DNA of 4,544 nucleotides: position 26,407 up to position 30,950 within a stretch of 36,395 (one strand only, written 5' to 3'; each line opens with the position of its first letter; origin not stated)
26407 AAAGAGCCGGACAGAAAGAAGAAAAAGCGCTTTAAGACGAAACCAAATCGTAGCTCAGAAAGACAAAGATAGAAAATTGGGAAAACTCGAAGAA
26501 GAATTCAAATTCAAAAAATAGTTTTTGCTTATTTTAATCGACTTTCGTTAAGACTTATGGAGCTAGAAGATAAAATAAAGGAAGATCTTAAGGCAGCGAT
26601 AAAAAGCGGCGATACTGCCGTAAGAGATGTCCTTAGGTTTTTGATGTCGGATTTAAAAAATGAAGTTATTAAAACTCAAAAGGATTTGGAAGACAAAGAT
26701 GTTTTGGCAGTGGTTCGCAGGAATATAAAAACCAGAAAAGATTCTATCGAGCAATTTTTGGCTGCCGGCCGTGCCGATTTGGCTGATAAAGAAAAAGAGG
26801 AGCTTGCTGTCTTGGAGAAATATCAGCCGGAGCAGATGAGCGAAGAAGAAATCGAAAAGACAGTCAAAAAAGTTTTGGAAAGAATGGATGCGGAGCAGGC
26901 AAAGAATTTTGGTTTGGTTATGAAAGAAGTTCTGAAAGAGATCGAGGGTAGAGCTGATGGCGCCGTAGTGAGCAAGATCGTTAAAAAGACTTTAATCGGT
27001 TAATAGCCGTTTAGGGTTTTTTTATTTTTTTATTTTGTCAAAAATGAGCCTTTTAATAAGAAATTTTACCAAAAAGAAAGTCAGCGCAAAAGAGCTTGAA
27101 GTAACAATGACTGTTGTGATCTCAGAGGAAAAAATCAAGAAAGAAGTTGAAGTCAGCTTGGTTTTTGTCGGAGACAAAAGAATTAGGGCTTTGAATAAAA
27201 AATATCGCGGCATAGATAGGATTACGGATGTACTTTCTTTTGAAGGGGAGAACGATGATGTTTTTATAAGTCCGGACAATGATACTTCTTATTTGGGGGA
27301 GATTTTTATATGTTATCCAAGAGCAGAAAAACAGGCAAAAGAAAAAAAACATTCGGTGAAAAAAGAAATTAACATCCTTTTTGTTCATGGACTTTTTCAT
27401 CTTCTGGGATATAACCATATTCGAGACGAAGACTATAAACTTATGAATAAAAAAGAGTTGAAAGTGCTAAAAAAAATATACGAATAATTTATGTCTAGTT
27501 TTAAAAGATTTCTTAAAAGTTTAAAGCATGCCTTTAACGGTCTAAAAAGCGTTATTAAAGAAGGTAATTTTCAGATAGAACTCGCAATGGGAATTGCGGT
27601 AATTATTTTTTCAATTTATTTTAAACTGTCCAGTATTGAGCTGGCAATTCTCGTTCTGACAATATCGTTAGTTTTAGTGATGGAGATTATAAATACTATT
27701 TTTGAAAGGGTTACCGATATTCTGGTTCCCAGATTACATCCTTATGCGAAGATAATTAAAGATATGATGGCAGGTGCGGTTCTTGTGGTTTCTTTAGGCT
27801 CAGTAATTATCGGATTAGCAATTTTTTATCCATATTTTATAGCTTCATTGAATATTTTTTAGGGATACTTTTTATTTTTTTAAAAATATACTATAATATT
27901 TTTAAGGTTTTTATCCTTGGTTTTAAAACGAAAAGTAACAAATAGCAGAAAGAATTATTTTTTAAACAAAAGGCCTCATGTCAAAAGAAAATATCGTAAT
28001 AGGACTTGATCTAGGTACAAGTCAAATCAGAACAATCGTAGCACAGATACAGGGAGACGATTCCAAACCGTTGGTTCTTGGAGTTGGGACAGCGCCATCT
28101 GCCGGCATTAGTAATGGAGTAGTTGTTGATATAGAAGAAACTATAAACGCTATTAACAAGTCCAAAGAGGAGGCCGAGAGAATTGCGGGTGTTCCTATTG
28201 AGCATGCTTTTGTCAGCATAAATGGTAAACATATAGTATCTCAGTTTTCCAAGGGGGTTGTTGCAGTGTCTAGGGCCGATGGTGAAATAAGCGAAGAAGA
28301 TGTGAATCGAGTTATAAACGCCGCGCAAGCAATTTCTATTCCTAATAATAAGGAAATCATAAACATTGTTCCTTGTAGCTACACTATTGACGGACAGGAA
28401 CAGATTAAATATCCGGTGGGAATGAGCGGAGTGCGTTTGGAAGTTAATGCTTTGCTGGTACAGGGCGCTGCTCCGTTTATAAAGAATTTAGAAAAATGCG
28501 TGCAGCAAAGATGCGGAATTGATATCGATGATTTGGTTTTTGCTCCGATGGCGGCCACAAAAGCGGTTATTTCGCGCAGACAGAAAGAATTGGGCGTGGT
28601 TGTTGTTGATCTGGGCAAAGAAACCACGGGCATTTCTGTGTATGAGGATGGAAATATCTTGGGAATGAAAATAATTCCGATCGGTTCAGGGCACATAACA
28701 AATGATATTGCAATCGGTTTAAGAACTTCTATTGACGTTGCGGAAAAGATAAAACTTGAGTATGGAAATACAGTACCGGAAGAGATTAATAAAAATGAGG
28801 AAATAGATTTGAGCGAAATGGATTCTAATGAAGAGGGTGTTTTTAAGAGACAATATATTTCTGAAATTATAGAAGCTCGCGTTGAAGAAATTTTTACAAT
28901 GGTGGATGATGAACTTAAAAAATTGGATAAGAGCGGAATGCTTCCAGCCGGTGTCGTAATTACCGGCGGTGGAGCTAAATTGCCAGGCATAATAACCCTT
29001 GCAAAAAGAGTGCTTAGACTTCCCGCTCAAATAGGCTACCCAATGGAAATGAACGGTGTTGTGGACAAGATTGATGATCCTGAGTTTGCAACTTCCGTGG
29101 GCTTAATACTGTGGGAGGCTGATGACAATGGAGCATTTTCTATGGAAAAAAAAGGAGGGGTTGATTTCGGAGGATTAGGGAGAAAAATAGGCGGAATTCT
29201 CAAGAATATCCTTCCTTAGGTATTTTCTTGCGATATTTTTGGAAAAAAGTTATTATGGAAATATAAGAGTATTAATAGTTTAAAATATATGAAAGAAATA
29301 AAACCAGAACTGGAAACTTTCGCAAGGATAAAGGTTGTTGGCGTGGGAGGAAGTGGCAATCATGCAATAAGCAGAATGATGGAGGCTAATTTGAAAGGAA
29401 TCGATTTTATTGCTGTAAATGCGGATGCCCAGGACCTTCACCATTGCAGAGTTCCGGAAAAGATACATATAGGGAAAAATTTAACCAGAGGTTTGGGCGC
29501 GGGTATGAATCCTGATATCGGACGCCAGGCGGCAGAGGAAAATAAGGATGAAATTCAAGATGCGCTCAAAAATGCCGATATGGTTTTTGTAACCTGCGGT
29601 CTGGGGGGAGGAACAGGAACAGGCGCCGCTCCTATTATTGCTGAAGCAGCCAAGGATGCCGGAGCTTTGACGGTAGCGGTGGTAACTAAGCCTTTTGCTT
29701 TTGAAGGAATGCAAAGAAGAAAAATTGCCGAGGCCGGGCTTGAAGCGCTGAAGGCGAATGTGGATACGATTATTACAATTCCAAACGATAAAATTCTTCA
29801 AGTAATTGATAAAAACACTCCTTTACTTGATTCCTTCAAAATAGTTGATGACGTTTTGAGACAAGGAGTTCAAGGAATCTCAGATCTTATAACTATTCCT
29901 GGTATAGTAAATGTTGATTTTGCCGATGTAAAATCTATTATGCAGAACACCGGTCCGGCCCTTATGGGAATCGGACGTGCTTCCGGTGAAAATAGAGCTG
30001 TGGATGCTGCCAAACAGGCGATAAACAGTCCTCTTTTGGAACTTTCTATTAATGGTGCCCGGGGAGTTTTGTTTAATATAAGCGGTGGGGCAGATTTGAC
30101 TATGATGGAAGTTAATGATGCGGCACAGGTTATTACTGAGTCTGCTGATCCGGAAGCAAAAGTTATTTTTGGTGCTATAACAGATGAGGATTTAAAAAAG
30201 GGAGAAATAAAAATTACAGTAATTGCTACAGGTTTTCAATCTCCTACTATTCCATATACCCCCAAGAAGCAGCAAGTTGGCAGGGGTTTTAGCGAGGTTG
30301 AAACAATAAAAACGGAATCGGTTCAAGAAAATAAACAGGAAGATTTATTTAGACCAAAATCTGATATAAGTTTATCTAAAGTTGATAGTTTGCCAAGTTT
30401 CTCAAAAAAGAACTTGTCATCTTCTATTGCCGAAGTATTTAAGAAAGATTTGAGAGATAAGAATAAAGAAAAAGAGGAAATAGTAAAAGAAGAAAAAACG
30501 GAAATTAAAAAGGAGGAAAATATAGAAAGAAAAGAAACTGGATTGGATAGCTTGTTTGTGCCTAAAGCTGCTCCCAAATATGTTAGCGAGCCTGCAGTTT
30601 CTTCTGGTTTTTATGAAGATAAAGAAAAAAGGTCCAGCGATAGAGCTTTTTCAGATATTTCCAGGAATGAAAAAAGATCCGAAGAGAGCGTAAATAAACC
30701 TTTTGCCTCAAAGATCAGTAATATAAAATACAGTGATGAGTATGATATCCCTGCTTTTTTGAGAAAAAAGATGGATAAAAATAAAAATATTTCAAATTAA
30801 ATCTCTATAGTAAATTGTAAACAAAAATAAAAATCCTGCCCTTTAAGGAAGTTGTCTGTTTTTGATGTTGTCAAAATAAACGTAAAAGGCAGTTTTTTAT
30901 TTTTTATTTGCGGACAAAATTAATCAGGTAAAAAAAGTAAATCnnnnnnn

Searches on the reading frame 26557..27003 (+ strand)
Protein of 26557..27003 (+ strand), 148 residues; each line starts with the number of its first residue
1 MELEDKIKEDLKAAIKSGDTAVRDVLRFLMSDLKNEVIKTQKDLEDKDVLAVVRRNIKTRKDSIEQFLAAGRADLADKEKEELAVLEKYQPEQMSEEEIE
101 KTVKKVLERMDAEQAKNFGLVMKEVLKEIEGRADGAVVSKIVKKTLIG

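Call 14: search_protein_families(library=pfam, proteins=[window:26557-27003:+], max_evalue=0.0001)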
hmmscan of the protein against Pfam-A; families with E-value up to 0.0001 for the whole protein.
window:26557-27003:+ (148 aa): 2 families
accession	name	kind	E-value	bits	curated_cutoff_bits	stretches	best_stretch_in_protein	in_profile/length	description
PF09424.15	YqeY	-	3e-43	147.8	27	1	5-146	2-143/143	Yqey-like protein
PF02637.23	GatB_Yqey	-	4.8e-06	27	27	1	14-146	6-148/148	GatB domain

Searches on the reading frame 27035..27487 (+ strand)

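Call 14: search_protein_families(library=pfam, proteins=[window:27035-27487:+], max_evalue=0.0001)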
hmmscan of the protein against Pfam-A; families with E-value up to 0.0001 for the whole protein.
window:27035-27487:+ (150 aa): 1 family
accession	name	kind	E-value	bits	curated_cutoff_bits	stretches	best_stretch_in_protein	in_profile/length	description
PF02130.23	YbeY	-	2.1e-39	134.8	25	1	19-147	9-128/129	Endoribonuclease YbeY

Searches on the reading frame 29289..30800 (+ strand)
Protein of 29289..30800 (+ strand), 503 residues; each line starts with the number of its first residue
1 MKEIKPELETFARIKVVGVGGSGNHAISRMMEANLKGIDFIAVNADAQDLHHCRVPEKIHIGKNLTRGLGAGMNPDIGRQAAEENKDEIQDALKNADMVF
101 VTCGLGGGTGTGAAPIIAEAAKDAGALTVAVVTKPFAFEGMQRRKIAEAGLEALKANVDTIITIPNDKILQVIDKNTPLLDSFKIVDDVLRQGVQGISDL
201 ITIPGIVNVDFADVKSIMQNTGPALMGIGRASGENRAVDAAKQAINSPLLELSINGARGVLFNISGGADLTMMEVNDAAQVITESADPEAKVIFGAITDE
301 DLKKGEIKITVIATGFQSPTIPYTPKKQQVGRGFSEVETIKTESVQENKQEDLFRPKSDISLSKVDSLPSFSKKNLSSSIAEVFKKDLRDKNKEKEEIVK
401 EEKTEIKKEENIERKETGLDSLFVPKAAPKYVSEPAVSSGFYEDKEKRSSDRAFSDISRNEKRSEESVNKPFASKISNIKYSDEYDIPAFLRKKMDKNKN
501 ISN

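Call 14: search_protein_families(library=pfam, proteins=[window:29289-30800:+], max_evalue=0.0001)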
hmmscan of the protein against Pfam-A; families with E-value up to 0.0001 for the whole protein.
window:29289-30800:+ (503 aa): 2 families
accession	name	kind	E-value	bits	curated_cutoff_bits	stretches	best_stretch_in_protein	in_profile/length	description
PF00091.31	Tubulin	-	4.2e-49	167.9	33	1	13-173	1-189/190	Tubulin/FtsZ family, GTPase domain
PF12327.13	FtsZ_C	-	4.9e-35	120.1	27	1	222-317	1-95/95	FtsZ family, C-terminal domain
